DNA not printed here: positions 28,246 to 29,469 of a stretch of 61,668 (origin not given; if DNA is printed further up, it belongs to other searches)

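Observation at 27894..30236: SLATT-like 2-TM gene fused in an operon with two tandem, apparently active SMODS/CD-NTase-like nucleotidyltransferases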

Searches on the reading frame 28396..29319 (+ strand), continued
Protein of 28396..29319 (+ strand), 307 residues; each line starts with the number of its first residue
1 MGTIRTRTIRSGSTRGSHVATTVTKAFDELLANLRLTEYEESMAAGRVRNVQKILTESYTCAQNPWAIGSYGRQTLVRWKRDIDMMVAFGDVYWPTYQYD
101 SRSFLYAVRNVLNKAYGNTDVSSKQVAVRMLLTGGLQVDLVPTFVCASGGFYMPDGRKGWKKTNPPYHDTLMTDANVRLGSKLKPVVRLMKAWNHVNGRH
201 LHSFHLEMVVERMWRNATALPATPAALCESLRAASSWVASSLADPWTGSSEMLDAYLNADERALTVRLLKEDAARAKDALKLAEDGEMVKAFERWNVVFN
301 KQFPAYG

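Call 59: search_protein_families(library=padloc, proteins=[L023:4893-5570:+, L023:5998-6972:+, L023:6953-7378:+, L023:7365-8156:+, L023:8158-8961:+, L102:3380-3844:+, L102:3845-4636:+, L102:4754-5728:+, L102:5709-6152:+, L102:6118-6891:+], max_evalue=0.0001)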
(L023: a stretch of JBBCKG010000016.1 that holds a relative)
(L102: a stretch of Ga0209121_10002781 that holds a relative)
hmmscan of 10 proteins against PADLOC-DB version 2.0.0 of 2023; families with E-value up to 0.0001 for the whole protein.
L023:4893-5570:+ (225 aa): 0 families

L023:5998-6972:+ (324 aa): 30 families (the best 25 are shown)
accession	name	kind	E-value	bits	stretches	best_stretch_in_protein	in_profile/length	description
PDLC00820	Cyclase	-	2.7e-169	560.5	1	1-323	1-323/324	oligonucleotide-cyclase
PDLC00823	Cyclase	-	2.2e-54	183.1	1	2-277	4-283/285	oligonucleotide-cyclase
PDLC00809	Cyclase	-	8.8e-36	122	1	2-277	3-294/295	oligonucleotide-cyclase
PDLC00769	Cyclase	-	1.3e-33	114.5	1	2-270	2-257/261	oligonucleotide-cyclase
PDLC00805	Cyclase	-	3.7e-29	100.2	1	5-200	27-225/314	oligonucleotide-cyclase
PDLC00796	Cyclase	-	4.2e-29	100.1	1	1-286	1-295/432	oligonucleotide-cyclase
PDLC00798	Cyclase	-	5.4e-29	99.7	2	3-182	3-182/344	oligonucleotide-cyclase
PDLC00773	Cyclase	-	1.2e-25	88.8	1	8-183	8-183/334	oligonucleotide-cyclase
PDLC00802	Cyclase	-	2.2e-25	87.6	2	78-278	110-331/332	oligonucleotide-cyclase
PDLC00822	Cyclase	-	9.5e-24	82.4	2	2-127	2-124/375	oligonucleotide-cyclase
PDLC00814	Cyclase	-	1.3e-23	81.8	1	6-205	8-210/295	oligonucleotide-cyclase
PDLC00786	Cyclase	-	1.6e-23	81.5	1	2-276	2-292/293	oligonucleotide-cyclase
PDLC00776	Cyclase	-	2.1e-23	81.1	2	4-193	6-189/287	oligonucleotide-cyclase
PDLC00790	Cyclase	-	1.8e-19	68.2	1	7-273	41-309/310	oligonucleotide-cyclase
PDLC00793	Cyclase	-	8.6e-19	66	2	8-179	8-181/462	oligonucleotide-cyclase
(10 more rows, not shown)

L023:6953-7378:+ (141 aa): 11 families
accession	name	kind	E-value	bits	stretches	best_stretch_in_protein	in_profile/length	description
PDLC00877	E2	-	6.8e-36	121.5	1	6-133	3-141/150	E2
PDLC00876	E2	-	3.2e-34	115.9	1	6-134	7-138/158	E2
PDLC00858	E2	-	1.6e-33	113.9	1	5-134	9-136/148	E2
PDLC00864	E2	-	3.1e-31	106.5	1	3-134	4-143/153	E2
PDLC00863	E2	-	4.4e-29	99.5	1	5-132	5-139/149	E2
PDLC00862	E2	-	6.9e-24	82.6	1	18-133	33-148/150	E2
PDLC00873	E2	-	2.4e-21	73.8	1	44-132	10-103/110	E2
PDLC00866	E2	-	1.2e-18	64.9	1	73-132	13-76/82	E2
PDLC00816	Cyclase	-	1.8e-16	58.1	1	7-132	417-542/542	oligonucleotide-cyclase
PDLC00874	E2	-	1.4e-05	23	1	73-133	48-115/121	E2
PDLC00869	E2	-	1.6e-05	22.9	1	75-132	88-151/158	E2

L023:7365-8156:+ (263 aa): 2 families
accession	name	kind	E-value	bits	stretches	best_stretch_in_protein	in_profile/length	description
PDLC00726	Effector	-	1.2e-83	278.5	1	9-261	3-258/258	4TM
PDLC00719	Effector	-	8.5e-34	115.1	1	17-259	12-255/256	4TM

L023:8158-8961:+ (267 aa): 30 families (the best 25 are shown)
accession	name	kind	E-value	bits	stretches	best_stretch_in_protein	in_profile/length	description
PDLC00769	Cyclase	-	1.8e-79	264.9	1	5-264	3-259/261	oligonucleotide-cyclase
PDLC00823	Cyclase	-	5.8e-29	99.6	1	18-220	16-213/285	oligonucleotide-cyclase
PDLC00776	Cyclase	-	5.3e-21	73.2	1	23-202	21-195/287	oligonucleotide-cyclase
PDLC00809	Cyclase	-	2.9e-20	71.1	1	20-198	17-199/295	oligonucleotide-cyclase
PDLC00802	Cyclase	-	7.5e-19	66.1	1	101-208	133-245/332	oligonucleotide-cyclase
PDLC00773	Cyclase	-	1.3e-18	65.7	1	40-221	38-222/334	oligonucleotide-cyclase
PDLC00790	Cyclase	-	1.2e-17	62.3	1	8-184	36-206/310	oligonucleotide-cyclase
PDLC00820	Cyclase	-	2.8e-17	61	1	23-213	19-212/324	oligonucleotide-cyclase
PDLC00796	Cyclase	-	2.9e-17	61.1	1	23-213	17-210/432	oligonucleotide-cyclase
PDLC00786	Cyclase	-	5.4e-16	56.8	1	19-202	15-203/293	oligonucleotide-cyclase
PDLC00803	Cyclase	-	1.4e-14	52.4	1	7-202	5-184/253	oligonucleotide-cyclase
PDLC00798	Cyclase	-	2.7e-13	48.1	1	5-184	3-181/344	oligonucleotide-cyclase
PDLC00814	Cyclase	-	5.7e-13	46.9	1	8-204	8-206/295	oligonucleotide-cyclase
PDLC00805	Cyclase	-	2.2e-12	45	1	30-201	44-223/314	oligonucleotide-cyclase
PDLC00822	Cyclase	-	3.9e-12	44.2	1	42-132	40-128/375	oligonucleotide-cyclase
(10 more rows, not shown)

L102:3380-3844:+ (154 aa): 2 families
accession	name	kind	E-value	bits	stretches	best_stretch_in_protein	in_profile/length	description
PDLC00677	Effector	-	7.2e-08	30.8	1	6-141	14-153/170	2TM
PDLC00712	Effector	-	5.4e-07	27.8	1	10-128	20-136/171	2TM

L102:3845-4636:+ (263 aa): 31 families (the best 25 are shown)
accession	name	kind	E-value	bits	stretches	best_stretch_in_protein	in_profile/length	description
PDLC00769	Cyclase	-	5.4e-80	266.6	1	3-263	2-259/261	oligonucleotide-cyclase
PDLC00823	Cyclase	-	1.8e-24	84.9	1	8-258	9-247/285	oligonucleotide-cyclase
PDLC00776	Cyclase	-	4.9e-20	70.1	1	5-200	6-194/287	oligonucleotide-cyclase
PDLC00809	Cyclase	-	1.1e-19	69.2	1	1-201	1-203/295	oligonucleotide-cyclase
PDLC00822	Cyclase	-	2.3e-19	68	2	20-130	17-127/375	oligonucleotide-cyclase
PDLC00802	Cyclase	-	3.6e-19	67.1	1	102-202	135-240/332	oligonucleotide-cyclase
PDLC00773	Cyclase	-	2.5e-17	61.5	1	38-235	37-237/334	oligonucleotide-cyclase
PDLC00803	Cyclase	-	1.6e-16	58.8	1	4-201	3-184/253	oligonucleotide-cyclase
PDLC00790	Cyclase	-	1.4e-15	55.4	1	8-184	37-207/310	oligonucleotide-cyclase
PDLC00798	Cyclase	-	1.2e-14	52.5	1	17-185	14-183/344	oligonucleotide-cyclase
PDLC00796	Cyclase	-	2.1e-14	51.7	1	3-199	2-197/432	oligonucleotide-cyclase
PDLC00786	Cyclase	-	2.2e-14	51.5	1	4-199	3-201/293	oligonucleotide-cyclase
PDLC00820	Cyclase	-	3e-14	51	1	18-232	15-232/324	oligonucleotide-cyclase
PDLC00787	Cyclase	-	6.5e-14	50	1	21-182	19-183/333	oligonucleotide-cyclase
PDLC00793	Cyclase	-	1.7e-13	48.5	1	19-182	17-182/462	oligonucleotide-cyclase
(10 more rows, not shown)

L102:4754-5728:+ (324 aa): 27 families (the best 25 are shown)
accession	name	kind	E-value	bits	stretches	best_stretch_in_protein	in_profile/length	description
PDLC00820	Cyclase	-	3.9e-140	464.7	1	3-323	2-322/324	oligonucleotide-cyclase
PDLC00823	Cyclase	-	2.1e-56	189.7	1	3-277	4-282/285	oligonucleotide-cyclase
PDLC00809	Cyclase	-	6.5e-37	125.7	1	7-278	7-294/295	oligonucleotide-cyclase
PDLC00769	Cyclase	-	2.1e-35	120.4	1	8-257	7-243/261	oligonucleotide-cyclase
PDLC00773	Cyclase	-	2.8e-29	100.8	1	9-203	8-205/334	oligonucleotide-cyclase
PDLC00805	Cyclase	-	5.2e-28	96.4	1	6-202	27-226/314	oligonucleotide-cyclase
PDLC00796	Cyclase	-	5.3e-28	96.5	1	6-285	5-293/432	oligonucleotide-cyclase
PDLC00822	Cyclase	-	5.8e-27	93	2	6-129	5-125/375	oligonucleotide-cyclase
PDLC00798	Cyclase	-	4.1e-25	86.9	2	6-184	5-183/344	oligonucleotide-cyclase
PDLC00802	Cyclase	-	2.6e-24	84.1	2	87-277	118-329/332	oligonucleotide-cyclase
PDLC00776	Cyclase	-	9.9e-24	82.2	1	4-204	5-199/287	oligonucleotide-cyclase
PDLC00786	Cyclase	-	4e-23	80.2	1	6-277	5-292/293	oligonucleotide-cyclase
PDLC00814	Cyclase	-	8.5e-21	72.6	1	6-276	7-290/295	oligonucleotide-cyclase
PDLC00792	Cyclase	-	5.1e-20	69.9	1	8-206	7-207/236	oligonucleotide-cyclase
PDLC00818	Cyclase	-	3.1e-18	64.4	1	124-280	134-296/322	oligonucleotide-cyclase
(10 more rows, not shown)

L102:5709-6152:+ (147 aa): 9 families
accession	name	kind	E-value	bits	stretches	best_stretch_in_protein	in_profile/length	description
PDLC00876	E2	-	2.5e-38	129.2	1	6-142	7-146/158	E2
PDLC00877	E2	-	1.3e-36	123.9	1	7-139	4-147/150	E2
PDLC00858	E2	-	1.6e-34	117.2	1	4-141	6-143/148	E2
PDLC00864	E2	-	9.5e-34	114.6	1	4-141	5-150/153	E2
PDLC00863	E2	-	1.1e-29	101.4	1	4-138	4-145/149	E2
PDLC00873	E2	-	9.5e-25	84.8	1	35-134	1-105/110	E2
PDLC00862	E2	-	1.2e-23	81.8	1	20-134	35-149/150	E2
PDLC00816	Cyclase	-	1.4e-19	68.3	1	11-132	421-542/542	oligonucleotide-cyclase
PDLC00866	E2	-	3.8e-17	60.1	1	74-130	14-75/82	E2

L102:6118-6891:+ (257 aa): 2 families
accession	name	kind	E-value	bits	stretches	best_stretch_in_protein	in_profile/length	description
PDLC00726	Effector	-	6.9e-72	240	1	4-257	1-258/258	4TM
PDLC00719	Effector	-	9.8e-41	137.8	1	11-255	9-255/256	4TM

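Call 66: find_encoding_contigs(protein=P0064, flank=5000, max_places=2)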
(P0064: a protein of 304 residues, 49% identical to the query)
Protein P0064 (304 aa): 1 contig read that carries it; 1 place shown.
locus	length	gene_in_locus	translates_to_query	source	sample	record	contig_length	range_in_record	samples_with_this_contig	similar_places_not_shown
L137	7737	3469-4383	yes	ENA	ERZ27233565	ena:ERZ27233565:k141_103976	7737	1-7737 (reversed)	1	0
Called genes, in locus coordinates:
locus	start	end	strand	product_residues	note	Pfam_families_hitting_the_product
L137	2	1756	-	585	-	?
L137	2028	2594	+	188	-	-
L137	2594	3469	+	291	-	PF18144:SMODS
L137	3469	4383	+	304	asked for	PF18144:SMODS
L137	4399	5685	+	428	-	-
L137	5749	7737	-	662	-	?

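Call 91: search_dna_similar(query=window:28450-29319:+, collection=plasmids, mode=protein, max_rows=12)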
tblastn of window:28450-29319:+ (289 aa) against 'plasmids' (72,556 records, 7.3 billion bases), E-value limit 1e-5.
Records with a match: 211; places in all: 212; records where one place covers at least 80% of the query: 18.
Best place of each record, by identity: <60% 211.
By first word of the organism name: Klebsiella 54; Salmonella 20; Escherichia 19; Enterobacter 15; Enterococcus 14; Rhizobium 8; Acinetobacter 7; Citrobacter 6; Rhodococcus 5; Raoultella 4; and 39 more.
By predicted mobility (MOB-suite, as given by PLSDB): conjugative 124; non-mobilizable 53; mobilizable 34.
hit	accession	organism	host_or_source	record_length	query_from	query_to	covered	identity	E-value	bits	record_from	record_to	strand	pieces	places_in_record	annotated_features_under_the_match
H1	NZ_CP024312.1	Rhizobium sp. NXC24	Phaseolus vulgaris,cell culture,plant ...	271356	1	289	100%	31.2%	5e-28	120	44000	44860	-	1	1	CBASS oligonucleotide cyclase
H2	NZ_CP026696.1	Nostoc sp. 'Lobaria pulmonaria (5183) cyanobiont'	Lobaria pulmonaria thallus,lichen ...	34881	1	289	100%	29.2%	5e-25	111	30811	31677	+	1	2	CBASS oligonucleotide cyclase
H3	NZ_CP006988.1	Rhizobium etli bv. mimosae str. IE4771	Phaseolus vulgaris,whole organism,nodule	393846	1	288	100%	28.0%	2e-18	93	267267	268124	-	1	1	CBASS oligonucleotide cyclase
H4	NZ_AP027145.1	Methylocystis iwaonis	-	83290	1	289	100%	27.5%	9e-15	82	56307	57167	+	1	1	CBASS oligonucleotide cyclase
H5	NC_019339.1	Arthrobacter sp. J3.49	heavy aromatic hydrocarbon contaminated ...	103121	3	285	98%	27.6%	3e-26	115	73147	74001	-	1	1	nucleotidyltransferase | S-4TM family putative pore-forming effector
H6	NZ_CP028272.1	Mixta intestinalis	cell culture,mealworm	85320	1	289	100%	24.8%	3e-7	59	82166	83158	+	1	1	nucleotidyltransferase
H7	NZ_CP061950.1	Klebsiella pneumoniae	Homo sapiens,whole organism,blood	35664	1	289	100%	24.4%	5e-8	61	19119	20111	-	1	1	nucleotidyltransferase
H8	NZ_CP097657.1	Klebsiella pneumoniae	Homo sapiens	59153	1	289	100%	24.4%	5e-8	61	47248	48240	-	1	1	nucleotidyltransferase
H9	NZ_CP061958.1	Klebsiella pneumoniae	Homo sapiens,whole organism,sputum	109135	1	289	100%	24.4%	5e-8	61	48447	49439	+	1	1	nucleotidyltransferase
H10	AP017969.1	Fusobacterium varium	Homo sapiens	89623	1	288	100%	22.9%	7e-8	61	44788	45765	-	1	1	hypothetical protein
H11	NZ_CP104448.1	Acinetobacter baumannii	Homo sapiens,sputum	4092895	4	243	83%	26.8%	7e-7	58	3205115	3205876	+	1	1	none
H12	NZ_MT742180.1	Acinetobacter lwoffii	-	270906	4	243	83%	26.8%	9e-7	57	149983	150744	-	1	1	nucleotidyltransferase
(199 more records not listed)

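Call 92: search_dna_similar(query=window:28450-29319:+, collection=phages, mode=protein, max_rows=8)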
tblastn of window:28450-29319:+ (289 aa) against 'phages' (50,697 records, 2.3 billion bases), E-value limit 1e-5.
Records with a match: 2; places in all: 2; records where one place covers at least 80% of the query: 1.
Best place of each record, by identity: <60% 2.
By first word of the organism name: Bacteriophage 1; Clostridioides 1.
By host as written in the record: - 1; Clostridioides sp. ES-S-0173-01 1.
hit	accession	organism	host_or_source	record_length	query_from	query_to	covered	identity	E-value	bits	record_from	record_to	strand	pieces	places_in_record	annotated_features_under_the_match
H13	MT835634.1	Bacteriophage sp.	human fecal samples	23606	1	289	100%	23.5%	5e-8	60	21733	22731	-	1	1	record has no annotation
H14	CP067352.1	Clostridioides phage ES-S-0173-01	Clostridioides sp. ES-S-0173-01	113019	48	197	52%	26.3%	4e-6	54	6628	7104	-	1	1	record has no annotation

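Call 93: get_annotated_region(hit=H2, flank=3500)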
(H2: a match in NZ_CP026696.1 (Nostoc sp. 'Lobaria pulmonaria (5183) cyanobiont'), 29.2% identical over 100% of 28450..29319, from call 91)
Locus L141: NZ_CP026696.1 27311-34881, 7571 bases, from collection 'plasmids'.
description: Nostoc sp. 'Lobaria pulmonaria (5183) cyanobiont' strain 5183 plasmid pNLP4, complete sequence
organism: Nostoc sp. 'Lobaria pulmonaria (5183) cyanobiont' (NCBI taxid 1618022)
taxonomy: Bacteria; Cyanobacteriota; Cyanophyceae; Nostocales; Nostocaceae; Nostoc; Nostoc sp. 'Lobaria pulmonaria (5183) cyanobiont'
host: -; source: Lobaria pulmonaria thallus,lichen thallus; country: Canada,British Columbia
typing (MOB-suite, as given by PLSDB): mobilizable; relaxase MOBP
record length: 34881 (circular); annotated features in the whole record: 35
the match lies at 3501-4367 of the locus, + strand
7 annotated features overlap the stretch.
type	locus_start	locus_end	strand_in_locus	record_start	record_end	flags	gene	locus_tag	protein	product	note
CDS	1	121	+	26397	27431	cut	-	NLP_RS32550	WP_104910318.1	PDDEXK nuclease domain-containing protein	-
CDS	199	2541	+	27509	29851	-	-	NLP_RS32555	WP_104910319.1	EcoAI/FtnUII family type I restriction enzme subunit R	-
CDS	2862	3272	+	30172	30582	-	-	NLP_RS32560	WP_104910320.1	hypothetical protein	-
CDS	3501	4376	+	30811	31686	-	-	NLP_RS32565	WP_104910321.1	CBASS oligonucleotide cyclase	-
CDS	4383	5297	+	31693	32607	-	-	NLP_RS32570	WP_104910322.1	S-4TM family putative pore-forming effector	-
CDS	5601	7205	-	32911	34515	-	-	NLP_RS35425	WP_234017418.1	hypothetical protein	-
CDS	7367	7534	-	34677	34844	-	-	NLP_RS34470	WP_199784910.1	hypothetical protein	-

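Call 94: get_annotated_region(hit=H1, flank=3000)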
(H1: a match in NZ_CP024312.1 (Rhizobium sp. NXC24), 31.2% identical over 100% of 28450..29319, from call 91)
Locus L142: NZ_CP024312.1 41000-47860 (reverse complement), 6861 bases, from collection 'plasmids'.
description: Rhizobium sp. NXC24 plasmid pRspNXC24a, complete sequence
organism: Rhizobium sp. NXC24 (NCBI taxid 2048897)
taxonomy: Bacteria; Pseudomonadota; Alphaproteobacteria; Hyphomicrobiales; Rhizobiaceae; Rhizobium; Rhizobium sp. NXC24
host: -; source: Phaseolus vulgaris,cell culture,plant nodule in agricultural field; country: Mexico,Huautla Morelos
typing (MOB-suite, as given by PLSDB): conjugative; replicon rep_cluster_2437; relaxase MOBP; mating-pair formation MPF_T
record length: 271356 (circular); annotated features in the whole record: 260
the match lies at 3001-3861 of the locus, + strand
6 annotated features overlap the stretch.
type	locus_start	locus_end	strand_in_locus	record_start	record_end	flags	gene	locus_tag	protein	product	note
CDS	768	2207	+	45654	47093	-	-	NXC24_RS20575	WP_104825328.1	cyclic GMP-AMP synthase DncV-like nucleotidyltransferase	-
CDS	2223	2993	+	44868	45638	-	-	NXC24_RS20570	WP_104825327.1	hypothetical protein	-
CDS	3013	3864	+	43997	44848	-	-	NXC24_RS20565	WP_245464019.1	CBASS oligonucleotide cyclase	-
CDS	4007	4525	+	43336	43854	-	-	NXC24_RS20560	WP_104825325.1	hypothetical protein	-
CDS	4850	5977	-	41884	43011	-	-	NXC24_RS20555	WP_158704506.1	DUF4238 domain-containing protein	-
CDS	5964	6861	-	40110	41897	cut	-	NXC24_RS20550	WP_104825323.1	ATP-dependent helicase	-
